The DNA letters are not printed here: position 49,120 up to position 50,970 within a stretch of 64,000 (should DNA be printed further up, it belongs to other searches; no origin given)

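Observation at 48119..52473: ACAD, stand-alone carboxyltransferase, BKACE and crotonase operon: candidate glutaryl/glutaconyl-CoA-type or beta-keto-acid cleavage pathway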

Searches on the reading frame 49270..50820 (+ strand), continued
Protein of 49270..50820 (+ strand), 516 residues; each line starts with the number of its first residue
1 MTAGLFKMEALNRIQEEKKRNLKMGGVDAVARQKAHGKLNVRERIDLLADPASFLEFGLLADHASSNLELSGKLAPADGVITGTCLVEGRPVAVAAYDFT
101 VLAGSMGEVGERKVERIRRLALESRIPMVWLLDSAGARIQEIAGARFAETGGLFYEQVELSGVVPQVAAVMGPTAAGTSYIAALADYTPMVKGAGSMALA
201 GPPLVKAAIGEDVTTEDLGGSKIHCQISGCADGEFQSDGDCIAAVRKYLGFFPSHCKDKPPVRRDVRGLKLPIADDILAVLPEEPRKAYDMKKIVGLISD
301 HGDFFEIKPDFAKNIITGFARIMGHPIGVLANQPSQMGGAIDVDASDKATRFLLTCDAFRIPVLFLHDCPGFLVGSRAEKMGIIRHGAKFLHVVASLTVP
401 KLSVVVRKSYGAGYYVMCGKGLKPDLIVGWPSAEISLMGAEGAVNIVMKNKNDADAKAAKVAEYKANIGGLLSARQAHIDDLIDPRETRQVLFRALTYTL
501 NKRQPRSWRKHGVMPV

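Call 58: find_encoding_contigs(protein=P0029, flank=8000, max_places=1)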
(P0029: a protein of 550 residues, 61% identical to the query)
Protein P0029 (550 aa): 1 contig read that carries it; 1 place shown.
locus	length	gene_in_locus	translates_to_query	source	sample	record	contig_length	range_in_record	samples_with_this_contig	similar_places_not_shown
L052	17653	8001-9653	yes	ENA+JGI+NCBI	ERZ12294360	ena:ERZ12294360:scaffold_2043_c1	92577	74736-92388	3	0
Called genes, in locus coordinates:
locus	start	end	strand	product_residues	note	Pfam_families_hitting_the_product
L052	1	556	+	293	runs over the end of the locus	-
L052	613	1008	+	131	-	PF00072:Response_reg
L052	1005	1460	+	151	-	-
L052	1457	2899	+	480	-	-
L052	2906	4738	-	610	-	PF01578:Cytochrom_C_asm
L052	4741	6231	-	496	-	PF05140:ResB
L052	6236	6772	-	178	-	-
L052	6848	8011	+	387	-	PF02771:Acyl-CoA_dh_N, PF02770:Acyl-CoA_dh_M, PF00441:Acyl-CoA_dh_1, PF08028:Acyl-CoA_dh_2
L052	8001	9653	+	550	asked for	PF01039:Carboxyl_trans, PF03255:ACCA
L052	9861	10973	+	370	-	PF13487:HD_5, PF01966:HD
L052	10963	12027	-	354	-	PF01510:Amidase_2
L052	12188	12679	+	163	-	-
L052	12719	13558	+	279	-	PF02353:CMAS, PF01209:Ubie_methyltran (weak), PF05175:MTS, PF13489:Methyltransf_23, PF13847:Methyltransf_31, PF08241:Methyltransf_11, PF08242:Methyltransf_12, PF13649:Methyltransf_25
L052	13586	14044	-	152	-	PF00072:Response_reg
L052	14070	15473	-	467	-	PF13487:HD_5, PF01966:HD (weak)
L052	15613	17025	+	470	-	PF00672:HAMP, PF26769:HAMP_PhoQ (weak), PF00512:HisKA, PF02518:HATPase_c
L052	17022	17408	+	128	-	-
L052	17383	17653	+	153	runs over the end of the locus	?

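Call 69: search_dna_similar(query=window:49270-50820:+, collection=plasmids, mode=protein, max_rows=25, max_evalue=1e-80)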
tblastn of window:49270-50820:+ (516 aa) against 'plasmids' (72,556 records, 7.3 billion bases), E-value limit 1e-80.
Records with a match: 339; places in all: 379; records where one place covers at least 80% of the query: 336.
Best place of each record, by identity: <60% 339.
By first word of the organism name: Streptomyces 139; Sinorhizobium 78; Azospirillum 13; Rhodococcus 11; Ensifer 9; Shinella 7; Mesorhizobium 6; Bartonella 5; Paracoccus 5; Natrinema 4; and 39 more.
By predicted mobility (MOB-suite, as given by PLSDB): non-mobilizable 219; mobilizable 91; conjugative 29.
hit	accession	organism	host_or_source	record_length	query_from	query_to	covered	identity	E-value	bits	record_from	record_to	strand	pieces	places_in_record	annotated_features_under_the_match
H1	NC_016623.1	Azospirillum lipoferum 4B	-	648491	16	516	97%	41.8%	4e-116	384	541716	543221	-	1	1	acyl-CoA carboxylase subunit beta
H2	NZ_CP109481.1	Streptomyces sp. NBC_01450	-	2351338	2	516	100%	39.8%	6e-112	372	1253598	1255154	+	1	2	none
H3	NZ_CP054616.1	Azospirillum oryzae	cell culture,soil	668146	16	516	97%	40.9%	8e-116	383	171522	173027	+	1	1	acyl-CoA carboxylase subunit beta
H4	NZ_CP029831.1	Azospirillum ramasamyi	single cell,Cow dung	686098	16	516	97%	40.9%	9e-116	383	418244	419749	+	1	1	acyl-CoA carboxylase subunit beta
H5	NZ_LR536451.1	Methylocella tundrae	-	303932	9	516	98%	40.2%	2e-113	376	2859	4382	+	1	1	acyl-CoA carboxylase subunit beta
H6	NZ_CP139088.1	Methylocella tundrae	Single cell,tundra wetland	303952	9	516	98%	40.2%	2e-113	376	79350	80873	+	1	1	acyl-CoA carboxylase subunit beta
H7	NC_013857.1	Azospirillum sp. B510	-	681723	16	516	97%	40.7%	5e-115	381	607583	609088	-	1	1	acyl-CoA carboxylase subunit beta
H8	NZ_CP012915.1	Azospirillum brasilense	Digitaria eriantha,microbe,root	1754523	25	516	95%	41.4%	2e-114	379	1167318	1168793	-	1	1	none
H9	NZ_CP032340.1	Azospirillum brasilense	soil sample,Agricultural field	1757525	25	516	95%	41.4%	2e-114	379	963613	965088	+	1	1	none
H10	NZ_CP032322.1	Azospirillum argentinense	soil sample,Agricultural field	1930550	25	516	95%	41.4%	2e-114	379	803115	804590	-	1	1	record has no annotation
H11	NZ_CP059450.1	Azospirillum brasilense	Prokaryotes,soil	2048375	25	516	95%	41.4%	2e-114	379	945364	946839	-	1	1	none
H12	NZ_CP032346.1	Azospirillum brasilense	soil sample,Agricultural field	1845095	25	516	95%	41.4%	3e-114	379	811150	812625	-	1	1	record has no annotation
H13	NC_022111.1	Prevotella sp. oral taxon 299 str. F0039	Homo sapiens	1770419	7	516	99%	39.9%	1e-116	385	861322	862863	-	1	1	none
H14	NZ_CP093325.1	Bacillus sp. N5-665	whole organism,peat soil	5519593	16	516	97%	40.5%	1e-108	363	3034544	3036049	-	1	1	none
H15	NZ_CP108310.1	Streptomyces sp. NBC_00012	-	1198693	3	515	99%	39.6%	1e-110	368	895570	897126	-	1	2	record has no annotation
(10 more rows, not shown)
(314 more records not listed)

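Call 76: search_protein_families(library=ncbifam, proteins=[L042:11533-12390:+], max_evalue=1e-20)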
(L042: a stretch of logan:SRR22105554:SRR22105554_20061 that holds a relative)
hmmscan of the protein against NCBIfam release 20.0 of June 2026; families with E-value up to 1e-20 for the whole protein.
L042:11533-12390:+ (285 aa): 4 families
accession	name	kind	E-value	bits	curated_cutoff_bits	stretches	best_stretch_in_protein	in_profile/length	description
NF052387.1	Lys_ferment_KCE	equivalog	5.3e-82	275.2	382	1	6-283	1-266/267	3-keto-5-aminohexanoate cleavage enzyme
NF053538.1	DixhxACActTsKce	equivalog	4.2e-67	226.4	430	1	1-283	1-301/310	3,5-dioxohexanoate:acetyl-CoA acetone transferase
NF053568.1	3OXCoAcCUPNH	equivalog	4.5e-60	203.2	350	1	6-284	3-272/274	3-oxoadipate:acetyl-CoA acetyltransferase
NF052389.1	Lys_KAL_CLE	exception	2.2e-59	201.4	725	1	4-284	168-436/440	bifunctional 3-aminobutyryl-CoA ammonia lyase/3-keto-5-aminohexanoate cleavage enzyme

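Call 86: find_encoding_contigs(protein=P0055, flank=9000, max_places=2)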
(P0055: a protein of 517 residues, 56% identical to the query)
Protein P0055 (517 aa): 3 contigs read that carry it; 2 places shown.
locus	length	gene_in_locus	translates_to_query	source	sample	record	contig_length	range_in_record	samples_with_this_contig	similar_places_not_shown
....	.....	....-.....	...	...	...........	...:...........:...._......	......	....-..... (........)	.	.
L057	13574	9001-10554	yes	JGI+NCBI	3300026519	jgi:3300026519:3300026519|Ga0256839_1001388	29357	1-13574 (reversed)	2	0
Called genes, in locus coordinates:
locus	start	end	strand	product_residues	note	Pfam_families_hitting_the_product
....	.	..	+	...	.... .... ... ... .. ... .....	-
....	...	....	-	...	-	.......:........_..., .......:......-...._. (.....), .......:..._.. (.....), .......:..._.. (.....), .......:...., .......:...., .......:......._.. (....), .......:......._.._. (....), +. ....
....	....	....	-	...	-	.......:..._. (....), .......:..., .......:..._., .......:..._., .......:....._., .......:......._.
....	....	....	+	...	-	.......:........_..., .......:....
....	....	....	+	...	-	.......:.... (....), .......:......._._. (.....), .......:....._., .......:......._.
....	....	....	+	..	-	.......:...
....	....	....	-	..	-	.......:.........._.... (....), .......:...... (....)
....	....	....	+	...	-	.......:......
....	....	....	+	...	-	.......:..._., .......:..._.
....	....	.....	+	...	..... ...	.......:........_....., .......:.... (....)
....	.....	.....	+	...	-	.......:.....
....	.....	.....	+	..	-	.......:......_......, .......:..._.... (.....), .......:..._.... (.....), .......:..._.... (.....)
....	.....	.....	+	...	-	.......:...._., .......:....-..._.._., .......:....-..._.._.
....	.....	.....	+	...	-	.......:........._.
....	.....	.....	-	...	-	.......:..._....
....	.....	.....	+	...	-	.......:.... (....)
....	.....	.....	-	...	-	-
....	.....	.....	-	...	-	-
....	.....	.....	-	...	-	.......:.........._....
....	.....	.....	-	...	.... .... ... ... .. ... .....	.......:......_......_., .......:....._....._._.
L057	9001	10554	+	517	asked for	PF01039:Carboxyl_trans, PF03255:ACCA (weak)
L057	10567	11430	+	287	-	PF05853:BKACE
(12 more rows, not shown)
